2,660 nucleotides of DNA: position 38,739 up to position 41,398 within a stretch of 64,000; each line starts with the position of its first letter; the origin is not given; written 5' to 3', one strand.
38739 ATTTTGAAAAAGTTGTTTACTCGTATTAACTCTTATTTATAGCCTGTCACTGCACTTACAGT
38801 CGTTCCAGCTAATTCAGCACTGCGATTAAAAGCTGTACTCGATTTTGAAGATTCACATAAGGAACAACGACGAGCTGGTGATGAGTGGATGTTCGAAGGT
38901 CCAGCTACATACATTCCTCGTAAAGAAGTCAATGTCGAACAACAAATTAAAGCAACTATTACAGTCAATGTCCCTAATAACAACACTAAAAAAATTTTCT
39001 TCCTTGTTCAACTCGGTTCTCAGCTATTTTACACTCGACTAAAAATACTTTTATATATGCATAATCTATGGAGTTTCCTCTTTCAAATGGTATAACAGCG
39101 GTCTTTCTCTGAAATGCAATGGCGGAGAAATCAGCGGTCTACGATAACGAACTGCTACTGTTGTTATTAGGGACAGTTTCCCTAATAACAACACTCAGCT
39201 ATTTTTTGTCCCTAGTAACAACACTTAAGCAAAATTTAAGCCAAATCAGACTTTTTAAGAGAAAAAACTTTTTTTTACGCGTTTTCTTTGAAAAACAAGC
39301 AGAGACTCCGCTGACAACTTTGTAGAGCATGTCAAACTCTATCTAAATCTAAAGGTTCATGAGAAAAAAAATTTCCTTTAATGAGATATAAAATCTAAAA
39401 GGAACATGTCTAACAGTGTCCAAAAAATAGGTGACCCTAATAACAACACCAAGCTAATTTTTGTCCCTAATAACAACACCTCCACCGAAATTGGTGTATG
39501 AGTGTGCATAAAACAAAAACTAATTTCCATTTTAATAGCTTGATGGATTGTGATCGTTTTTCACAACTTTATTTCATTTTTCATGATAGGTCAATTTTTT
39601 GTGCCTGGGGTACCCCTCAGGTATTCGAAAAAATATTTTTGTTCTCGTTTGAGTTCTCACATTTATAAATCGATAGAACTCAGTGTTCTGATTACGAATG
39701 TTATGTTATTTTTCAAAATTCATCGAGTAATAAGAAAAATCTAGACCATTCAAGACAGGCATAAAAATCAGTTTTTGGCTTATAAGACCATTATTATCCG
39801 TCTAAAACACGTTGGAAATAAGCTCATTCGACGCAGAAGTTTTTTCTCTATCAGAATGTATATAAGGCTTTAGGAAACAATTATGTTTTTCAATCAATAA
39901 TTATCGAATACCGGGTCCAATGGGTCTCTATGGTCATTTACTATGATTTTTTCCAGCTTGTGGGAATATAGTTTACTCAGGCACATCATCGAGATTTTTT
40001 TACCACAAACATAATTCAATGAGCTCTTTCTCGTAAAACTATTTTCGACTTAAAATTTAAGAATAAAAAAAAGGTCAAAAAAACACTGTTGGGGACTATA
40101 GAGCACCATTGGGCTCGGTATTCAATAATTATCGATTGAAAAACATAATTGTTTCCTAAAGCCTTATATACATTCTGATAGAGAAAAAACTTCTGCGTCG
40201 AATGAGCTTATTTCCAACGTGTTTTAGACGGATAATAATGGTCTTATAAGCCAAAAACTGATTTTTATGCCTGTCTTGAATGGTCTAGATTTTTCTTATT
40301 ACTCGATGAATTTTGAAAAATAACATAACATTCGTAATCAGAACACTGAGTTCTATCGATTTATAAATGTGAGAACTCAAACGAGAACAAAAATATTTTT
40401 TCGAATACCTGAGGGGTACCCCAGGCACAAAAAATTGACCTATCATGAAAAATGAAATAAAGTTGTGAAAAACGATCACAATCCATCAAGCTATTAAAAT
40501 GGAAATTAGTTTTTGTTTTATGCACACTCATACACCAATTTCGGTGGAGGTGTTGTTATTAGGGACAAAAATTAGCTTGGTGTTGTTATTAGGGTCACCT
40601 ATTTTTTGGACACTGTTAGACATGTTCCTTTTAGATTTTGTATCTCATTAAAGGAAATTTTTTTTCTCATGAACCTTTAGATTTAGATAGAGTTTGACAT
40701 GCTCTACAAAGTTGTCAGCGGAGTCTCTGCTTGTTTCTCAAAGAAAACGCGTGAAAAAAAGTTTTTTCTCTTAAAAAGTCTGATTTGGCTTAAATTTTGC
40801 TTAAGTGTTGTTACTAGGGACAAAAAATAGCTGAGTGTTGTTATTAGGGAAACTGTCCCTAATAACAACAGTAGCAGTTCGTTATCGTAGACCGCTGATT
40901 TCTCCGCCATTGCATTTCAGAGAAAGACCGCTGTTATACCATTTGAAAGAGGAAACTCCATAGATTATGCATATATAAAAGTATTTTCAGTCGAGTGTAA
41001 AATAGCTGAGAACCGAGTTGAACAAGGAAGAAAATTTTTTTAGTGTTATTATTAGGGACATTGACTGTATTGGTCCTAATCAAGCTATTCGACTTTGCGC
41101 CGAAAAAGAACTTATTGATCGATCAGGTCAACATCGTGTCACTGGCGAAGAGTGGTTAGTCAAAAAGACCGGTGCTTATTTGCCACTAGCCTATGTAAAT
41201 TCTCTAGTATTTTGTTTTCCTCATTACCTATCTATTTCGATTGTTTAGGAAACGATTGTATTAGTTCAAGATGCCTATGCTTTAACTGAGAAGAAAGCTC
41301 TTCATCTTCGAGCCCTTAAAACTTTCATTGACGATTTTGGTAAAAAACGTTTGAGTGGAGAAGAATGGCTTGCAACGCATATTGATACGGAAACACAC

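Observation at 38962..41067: A foldback element with TA target-site duplications sits precisely inside a coding exon of the major vault protein gene; clean excision restores the MVP frame.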

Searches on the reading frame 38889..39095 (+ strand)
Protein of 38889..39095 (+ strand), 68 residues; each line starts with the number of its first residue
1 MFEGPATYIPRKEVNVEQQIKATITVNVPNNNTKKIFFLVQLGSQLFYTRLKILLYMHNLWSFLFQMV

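Call 68: find_encoding_contigs(protein=window:38889-39095:+, flank=3000, max_places=10)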
Protein window:38889-39095:+ (68 aa): no gene with exactly this product is on record in the collection.

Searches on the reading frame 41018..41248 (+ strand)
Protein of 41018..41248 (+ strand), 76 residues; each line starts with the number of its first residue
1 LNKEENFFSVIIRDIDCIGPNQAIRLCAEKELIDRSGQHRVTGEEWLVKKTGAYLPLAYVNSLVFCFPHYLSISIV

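Call 69: find_encoding_contigs(protein=window:41018-41248:+, flank=3000, max_places=10)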
Protein window:41018-41248:+ (76 aa): no gene with exactly this product is on record in the collection.
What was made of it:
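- No junction-spanning ORF is on record in other read-derived collections (calls 68, 69).
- Tried and rejected: Junction-spanning ORFs are not on record in read-derived assemblies (calls 68, 69).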
